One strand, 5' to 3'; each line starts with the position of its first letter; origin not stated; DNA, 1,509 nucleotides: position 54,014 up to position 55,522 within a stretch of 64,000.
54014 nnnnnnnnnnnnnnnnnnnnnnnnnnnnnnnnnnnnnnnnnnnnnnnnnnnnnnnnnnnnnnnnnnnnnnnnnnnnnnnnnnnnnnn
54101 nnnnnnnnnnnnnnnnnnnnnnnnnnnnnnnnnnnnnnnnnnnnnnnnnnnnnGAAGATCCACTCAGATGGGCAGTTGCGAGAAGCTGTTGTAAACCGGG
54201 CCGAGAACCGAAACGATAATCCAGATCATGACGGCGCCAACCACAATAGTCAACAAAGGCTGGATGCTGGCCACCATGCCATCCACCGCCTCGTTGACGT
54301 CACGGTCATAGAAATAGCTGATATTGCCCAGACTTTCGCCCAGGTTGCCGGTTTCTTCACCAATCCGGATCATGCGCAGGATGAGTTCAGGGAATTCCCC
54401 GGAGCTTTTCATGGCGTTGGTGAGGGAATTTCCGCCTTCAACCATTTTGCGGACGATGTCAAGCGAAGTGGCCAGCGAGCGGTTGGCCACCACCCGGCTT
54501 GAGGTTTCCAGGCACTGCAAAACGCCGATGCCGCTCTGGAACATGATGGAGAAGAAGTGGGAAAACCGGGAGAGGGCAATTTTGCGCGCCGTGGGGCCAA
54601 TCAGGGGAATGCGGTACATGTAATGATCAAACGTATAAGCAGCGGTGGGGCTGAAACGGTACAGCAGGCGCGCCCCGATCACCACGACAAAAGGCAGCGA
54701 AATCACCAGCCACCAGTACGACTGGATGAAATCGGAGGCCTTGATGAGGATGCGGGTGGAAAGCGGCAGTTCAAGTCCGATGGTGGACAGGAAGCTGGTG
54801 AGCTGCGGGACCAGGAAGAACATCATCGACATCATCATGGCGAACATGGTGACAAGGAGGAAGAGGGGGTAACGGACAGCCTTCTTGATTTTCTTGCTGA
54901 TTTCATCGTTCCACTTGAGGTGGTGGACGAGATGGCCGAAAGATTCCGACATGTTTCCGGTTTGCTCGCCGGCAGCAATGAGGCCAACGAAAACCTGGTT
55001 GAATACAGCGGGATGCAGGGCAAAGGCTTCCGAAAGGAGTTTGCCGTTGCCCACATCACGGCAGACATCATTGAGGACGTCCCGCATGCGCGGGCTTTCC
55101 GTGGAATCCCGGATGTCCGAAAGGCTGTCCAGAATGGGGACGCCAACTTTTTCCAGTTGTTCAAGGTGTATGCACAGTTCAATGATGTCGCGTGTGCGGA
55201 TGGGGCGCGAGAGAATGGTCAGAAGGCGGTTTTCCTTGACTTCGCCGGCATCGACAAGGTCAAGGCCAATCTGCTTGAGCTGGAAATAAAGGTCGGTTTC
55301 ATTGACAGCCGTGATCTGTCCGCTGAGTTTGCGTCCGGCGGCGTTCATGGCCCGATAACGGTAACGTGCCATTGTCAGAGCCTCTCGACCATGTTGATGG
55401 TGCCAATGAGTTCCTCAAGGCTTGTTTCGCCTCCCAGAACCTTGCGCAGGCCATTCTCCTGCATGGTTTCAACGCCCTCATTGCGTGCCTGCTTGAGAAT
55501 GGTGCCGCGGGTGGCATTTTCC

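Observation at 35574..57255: MSHA-like type IVa pilus system split into two oppositely oriented halves around trpB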

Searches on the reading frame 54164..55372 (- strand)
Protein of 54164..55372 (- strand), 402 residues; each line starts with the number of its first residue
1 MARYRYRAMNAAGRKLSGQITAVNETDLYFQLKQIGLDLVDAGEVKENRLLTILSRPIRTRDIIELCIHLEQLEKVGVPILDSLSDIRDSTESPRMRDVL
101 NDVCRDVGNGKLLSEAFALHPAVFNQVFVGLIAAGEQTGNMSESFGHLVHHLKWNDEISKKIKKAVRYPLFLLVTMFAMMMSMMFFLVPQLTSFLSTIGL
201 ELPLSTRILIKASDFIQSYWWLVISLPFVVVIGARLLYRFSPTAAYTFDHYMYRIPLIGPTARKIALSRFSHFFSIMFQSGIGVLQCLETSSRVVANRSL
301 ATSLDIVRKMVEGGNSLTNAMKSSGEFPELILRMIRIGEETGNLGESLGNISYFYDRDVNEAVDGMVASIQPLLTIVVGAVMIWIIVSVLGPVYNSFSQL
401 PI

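Call 4: search_protein_families(library=pfam, proteins=[window:54164-55372:-], max_evalue=0.01)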
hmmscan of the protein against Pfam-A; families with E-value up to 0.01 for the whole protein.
window:54164-55372:- (402 aa): 1 family
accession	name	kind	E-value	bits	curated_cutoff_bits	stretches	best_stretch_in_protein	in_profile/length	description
PF00482.28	T2SSF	-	3.7e-48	163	25.2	2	270-391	1-124/125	Type II secretion system (T2SS), protein F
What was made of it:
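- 54164..55372 (-): Platform protein PilC/MshG. T2SSF, E 4e-48, two stretches (call 4).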

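Call 6: search_protein_families(library=ncbifam, proteins=[window:54164-55372:-], max_evalue=0.01)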
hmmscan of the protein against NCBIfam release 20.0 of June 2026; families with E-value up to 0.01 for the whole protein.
window:54164-55372:- (402 aa): 6 families
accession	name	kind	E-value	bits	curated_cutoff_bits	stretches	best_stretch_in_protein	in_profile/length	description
TIGR02120.1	GspF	equivalog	5.4e-89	299.2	424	1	4-394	1-395/401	type II secretion system inner membrane protein GspF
NF052607.1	T4PiliAsmPilCThrm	equivalog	6.5e-70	236.3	700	1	1-400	1-404/406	type IV pilus assembly protein PilC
NF007861.0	PRK10573.1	equivalog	1.2e-64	218.9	401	1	4-394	7-392/401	protein transport protein HofC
NF052606.1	T4PiliAsmPilCMyx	equivalog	1.9e-59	201.6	700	1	2-394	20-412/419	type IV pilus assembly protein PilC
NF047826.1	T3SSXpsF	equivalog_domain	9.2e-58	195.9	650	1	1-395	1-399/405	type II secretion system protein XpsF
NF041012.2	T4P_ComGB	equivalog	4.9e-44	151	240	1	64-396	4-330/332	competence type IV pilus assembly protein ComGB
